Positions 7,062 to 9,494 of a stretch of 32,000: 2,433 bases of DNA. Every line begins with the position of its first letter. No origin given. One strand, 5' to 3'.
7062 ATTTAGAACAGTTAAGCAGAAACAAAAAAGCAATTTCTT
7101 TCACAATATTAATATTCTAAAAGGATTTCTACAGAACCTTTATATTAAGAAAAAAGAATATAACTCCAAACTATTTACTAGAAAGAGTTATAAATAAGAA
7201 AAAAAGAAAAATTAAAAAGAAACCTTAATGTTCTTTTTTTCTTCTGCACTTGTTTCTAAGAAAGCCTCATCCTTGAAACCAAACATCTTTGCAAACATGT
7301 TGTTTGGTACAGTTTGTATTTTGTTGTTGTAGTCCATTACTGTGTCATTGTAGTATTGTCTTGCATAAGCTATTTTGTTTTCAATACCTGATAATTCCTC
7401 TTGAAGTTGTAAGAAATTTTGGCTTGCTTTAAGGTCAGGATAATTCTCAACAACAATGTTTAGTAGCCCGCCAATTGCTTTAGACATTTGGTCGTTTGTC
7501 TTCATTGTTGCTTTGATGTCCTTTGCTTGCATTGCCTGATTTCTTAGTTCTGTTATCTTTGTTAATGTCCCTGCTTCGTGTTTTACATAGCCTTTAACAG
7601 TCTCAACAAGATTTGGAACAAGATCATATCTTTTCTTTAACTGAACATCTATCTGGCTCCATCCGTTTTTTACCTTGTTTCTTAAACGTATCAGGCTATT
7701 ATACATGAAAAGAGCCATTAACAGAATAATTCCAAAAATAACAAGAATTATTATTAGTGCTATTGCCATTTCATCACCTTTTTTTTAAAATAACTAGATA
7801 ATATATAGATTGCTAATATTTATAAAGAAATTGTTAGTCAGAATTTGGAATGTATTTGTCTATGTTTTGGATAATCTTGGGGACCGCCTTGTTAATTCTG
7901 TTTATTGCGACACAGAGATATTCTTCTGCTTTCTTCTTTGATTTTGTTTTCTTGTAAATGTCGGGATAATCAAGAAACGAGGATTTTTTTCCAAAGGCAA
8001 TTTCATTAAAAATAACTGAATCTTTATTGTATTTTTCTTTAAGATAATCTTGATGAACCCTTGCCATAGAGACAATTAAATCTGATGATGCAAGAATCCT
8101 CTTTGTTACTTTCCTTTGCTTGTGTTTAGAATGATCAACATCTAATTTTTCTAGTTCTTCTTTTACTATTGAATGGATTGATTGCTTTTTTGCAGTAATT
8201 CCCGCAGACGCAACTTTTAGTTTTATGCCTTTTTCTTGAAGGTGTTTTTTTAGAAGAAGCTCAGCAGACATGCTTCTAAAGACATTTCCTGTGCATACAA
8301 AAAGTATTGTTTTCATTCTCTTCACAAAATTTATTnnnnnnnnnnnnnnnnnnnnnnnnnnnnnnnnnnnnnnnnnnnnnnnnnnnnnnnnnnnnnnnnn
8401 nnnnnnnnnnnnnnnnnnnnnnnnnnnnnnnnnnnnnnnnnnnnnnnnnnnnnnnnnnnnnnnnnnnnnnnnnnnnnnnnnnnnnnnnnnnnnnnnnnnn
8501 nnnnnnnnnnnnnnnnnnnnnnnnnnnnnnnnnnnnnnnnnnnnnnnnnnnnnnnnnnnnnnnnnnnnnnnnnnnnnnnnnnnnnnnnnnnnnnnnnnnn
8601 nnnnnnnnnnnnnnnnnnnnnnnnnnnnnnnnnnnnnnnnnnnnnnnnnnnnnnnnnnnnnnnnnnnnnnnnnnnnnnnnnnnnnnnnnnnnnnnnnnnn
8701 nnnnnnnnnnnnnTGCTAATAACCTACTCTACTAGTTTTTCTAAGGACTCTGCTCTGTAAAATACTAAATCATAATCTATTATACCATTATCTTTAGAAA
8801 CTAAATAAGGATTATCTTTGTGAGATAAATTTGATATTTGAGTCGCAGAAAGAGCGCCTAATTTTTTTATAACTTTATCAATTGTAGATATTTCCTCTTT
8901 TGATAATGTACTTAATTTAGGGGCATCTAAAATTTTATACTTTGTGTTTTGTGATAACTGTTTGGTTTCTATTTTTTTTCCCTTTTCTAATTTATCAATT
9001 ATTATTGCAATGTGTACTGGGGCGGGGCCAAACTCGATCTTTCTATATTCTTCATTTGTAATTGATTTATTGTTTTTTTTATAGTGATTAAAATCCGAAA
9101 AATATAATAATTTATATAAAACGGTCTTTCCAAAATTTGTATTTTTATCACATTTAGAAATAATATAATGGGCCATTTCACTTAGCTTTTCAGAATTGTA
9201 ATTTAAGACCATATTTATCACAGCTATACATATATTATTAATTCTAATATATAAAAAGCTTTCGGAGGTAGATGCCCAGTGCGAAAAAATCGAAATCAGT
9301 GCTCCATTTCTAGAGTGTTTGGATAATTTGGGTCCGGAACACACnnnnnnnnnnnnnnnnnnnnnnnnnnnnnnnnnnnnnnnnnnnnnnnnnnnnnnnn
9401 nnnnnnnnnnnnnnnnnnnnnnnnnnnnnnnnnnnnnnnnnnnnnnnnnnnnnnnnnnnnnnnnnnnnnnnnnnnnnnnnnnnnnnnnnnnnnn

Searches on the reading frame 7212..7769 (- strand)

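Call 52: search_protein_families(library=pfam, proteins=[window:7212-7769:-], max_evalue=0.001)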
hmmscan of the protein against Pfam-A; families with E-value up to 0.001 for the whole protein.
window:7212-7769:- (185 aa): 1 family
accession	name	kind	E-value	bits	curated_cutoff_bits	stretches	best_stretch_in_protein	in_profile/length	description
PF04011.17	LemA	-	2e-61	206.6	26.2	1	37-185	2-149/149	LemA family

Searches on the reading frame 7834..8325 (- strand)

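Call 52: search_protein_families(library=pfam, proteins=[window:7834-8325:-], max_evalue=0.001)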
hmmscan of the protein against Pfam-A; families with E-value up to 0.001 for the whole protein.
window:7834-8325:- (163 aa): 1 family
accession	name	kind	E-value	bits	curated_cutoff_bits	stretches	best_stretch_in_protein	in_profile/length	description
PF01451.26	LMWPc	-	8.2e-16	58.9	23.2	1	7-101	1-98/144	Low molecular weight phosphotyrosine protein phosphatase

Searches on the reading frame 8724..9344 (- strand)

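Call 52: search_protein_families(library=pfam, proteins=[window:8724-9344:-], max_evalue=0.001)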
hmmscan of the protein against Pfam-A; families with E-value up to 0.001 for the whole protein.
window:8724-9344:- (206 aa): 1 family
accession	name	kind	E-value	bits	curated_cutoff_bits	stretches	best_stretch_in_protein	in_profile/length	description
PF13274.11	SocA_Panacea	-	1.7e-22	80.9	25.7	1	76-180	1-112/113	Antitoxin SocA-like, Panacea domain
